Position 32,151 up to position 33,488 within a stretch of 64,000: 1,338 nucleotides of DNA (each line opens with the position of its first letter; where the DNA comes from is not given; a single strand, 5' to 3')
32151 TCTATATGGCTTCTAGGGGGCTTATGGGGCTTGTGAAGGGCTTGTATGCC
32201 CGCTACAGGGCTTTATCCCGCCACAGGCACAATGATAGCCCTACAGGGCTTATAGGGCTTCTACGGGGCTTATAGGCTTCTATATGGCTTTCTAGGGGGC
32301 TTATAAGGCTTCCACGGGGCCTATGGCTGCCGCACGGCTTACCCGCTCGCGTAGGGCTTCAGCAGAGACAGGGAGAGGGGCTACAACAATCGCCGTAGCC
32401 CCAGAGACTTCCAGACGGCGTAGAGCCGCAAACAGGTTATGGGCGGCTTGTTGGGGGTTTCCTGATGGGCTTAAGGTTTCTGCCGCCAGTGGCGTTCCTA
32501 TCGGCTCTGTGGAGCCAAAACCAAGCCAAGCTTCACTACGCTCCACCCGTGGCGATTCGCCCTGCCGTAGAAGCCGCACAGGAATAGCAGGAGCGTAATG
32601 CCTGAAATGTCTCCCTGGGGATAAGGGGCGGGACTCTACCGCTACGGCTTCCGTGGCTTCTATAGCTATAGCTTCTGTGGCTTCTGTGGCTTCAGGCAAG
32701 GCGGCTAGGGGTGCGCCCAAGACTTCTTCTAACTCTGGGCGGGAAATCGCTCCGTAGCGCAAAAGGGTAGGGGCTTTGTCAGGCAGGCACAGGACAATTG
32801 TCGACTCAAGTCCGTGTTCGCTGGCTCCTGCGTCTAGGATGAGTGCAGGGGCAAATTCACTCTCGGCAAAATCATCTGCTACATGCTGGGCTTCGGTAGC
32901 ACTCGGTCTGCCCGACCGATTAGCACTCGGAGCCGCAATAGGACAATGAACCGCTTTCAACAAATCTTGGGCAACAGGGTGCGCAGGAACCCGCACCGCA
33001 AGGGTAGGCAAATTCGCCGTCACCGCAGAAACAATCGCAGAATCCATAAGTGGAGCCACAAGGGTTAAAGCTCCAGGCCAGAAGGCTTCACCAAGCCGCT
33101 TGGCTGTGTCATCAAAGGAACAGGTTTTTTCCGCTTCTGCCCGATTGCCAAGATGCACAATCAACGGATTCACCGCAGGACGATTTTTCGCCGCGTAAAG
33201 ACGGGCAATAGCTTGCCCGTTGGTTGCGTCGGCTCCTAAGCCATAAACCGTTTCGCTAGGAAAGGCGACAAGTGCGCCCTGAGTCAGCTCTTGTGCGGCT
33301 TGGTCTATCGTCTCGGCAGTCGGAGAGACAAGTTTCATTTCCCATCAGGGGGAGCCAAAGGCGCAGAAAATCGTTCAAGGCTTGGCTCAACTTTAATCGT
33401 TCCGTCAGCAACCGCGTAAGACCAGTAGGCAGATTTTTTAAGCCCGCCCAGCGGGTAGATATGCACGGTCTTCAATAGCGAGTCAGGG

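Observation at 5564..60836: Genome-wide habit of in-frame 15/18/21/30-bp minisatellites in housekeeping genes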

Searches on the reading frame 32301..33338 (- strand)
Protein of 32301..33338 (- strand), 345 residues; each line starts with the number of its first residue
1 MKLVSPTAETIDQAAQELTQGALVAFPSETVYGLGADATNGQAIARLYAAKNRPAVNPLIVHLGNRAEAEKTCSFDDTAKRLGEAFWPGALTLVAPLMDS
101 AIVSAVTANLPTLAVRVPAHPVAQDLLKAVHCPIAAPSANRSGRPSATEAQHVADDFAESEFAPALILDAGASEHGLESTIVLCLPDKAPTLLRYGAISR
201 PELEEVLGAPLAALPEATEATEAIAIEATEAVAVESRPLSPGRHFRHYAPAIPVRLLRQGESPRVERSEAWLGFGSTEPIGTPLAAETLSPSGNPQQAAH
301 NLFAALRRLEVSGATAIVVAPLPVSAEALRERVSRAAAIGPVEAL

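Call 5: search_protein_families(library=pfam, proteins=[window:32301-33338:-])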
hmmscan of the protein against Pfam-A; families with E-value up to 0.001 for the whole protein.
window:32301-33338:- (345 aa): 2 families
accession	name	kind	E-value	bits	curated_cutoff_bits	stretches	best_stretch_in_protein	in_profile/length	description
PF01300.24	Sua5_yciO_yrdC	-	4.3e-51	173.4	25.1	1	18-196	3-178/178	Telomere recombination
PF03481.19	Sua5_C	-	3.8e-17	63.6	22.9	1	198-338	1-136/136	Threonylcarbamoyl-AMP synthase, C-terminal domain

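Call 38: search_solved_structures(query=window:32301-33338:-, show_alignments=1, max_evalue=1e-10)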
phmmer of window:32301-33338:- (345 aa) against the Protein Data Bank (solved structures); distinct sequences matched with E-value up to 1e-10: 8.
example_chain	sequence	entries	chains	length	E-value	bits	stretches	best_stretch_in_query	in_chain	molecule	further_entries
9d3h_A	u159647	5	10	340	4.3e-51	177.7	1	6-320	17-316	Threonylcarbamoyl-AMP synthase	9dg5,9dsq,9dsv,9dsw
6f87_A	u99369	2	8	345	3.8e-48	168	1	14-319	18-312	Threonylcarbamoyl-AMP synthase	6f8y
6f89_A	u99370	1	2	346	1.1e-45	160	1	14-319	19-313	Threonylcarbamoyl-AMP synthase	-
2eqa_A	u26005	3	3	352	2.6e-40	142.3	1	5-255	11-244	Hypothetical protein ST1526 | Putative uncharacterized protein ST1526 | YrdC/Sua5 family protein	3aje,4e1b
8ide_A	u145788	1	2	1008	3e-40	142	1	11-336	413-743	N(6)-L-threonylcarbamoyladenine synthase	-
1jcu_A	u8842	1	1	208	1.9e-15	60.6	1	5-196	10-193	conserved protein MTH1692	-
1hru_A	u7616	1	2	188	1.1e-13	54.7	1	11-158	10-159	YRDC GENE PRODUCT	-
2mx1_A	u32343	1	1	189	1.2e-13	54.7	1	11-158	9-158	Threonylcarbamoyl-AMP synthase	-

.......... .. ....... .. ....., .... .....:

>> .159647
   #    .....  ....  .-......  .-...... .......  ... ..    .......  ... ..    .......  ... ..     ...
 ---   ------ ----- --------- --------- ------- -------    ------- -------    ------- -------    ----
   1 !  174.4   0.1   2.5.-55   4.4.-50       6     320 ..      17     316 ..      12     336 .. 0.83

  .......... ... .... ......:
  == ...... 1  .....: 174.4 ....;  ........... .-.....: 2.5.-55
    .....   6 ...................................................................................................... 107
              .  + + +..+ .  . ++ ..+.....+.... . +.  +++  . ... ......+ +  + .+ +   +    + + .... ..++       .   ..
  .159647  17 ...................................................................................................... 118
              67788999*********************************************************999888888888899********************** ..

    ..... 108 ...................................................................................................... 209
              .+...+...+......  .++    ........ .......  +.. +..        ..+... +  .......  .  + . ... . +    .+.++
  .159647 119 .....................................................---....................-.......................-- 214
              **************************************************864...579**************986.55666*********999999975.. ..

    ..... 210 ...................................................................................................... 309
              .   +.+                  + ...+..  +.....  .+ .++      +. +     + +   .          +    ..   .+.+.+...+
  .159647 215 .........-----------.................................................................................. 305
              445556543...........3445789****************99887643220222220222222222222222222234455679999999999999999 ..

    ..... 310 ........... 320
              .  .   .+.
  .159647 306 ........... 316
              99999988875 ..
